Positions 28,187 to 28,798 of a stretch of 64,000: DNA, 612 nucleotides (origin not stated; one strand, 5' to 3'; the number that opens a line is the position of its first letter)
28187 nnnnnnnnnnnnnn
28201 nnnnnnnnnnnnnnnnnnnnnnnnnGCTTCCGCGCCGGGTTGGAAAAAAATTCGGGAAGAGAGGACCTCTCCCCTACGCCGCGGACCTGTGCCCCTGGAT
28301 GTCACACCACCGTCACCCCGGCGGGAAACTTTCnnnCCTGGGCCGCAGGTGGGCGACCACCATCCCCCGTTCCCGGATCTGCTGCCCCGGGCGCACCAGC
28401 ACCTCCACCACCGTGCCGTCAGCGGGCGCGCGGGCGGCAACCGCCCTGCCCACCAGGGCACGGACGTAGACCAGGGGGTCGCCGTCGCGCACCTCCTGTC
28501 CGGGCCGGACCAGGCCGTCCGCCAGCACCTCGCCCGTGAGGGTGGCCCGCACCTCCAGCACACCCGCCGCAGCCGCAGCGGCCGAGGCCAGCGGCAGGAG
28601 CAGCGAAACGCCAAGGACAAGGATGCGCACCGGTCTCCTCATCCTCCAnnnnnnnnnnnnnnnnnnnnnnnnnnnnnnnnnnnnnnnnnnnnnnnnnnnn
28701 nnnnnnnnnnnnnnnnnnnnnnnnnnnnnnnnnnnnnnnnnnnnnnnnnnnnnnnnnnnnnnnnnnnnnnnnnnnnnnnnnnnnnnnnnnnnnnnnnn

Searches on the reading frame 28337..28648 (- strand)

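Call 16: search_protein_families(library=pfam, proteins=[window:28337-28648:-], max_evalue=0.001)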
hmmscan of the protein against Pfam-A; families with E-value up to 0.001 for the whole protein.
window:28337-28648:- (104 aa): 3 families
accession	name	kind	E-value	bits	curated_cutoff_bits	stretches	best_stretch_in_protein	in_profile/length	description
PF13533.13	Biotin_lipoyl_2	-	0.00031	20.9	29.8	0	74-91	5-22/32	Biotin-lipoyl like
PF00364.28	Biotin_lipoyl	-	0.00033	20.9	22.1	0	39-93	9-66/73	Biotin-requiring enzyme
PF13437.12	HlyD_3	-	0.00035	21.7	22.2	0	73-100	3-29/106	HlyD family secretion protein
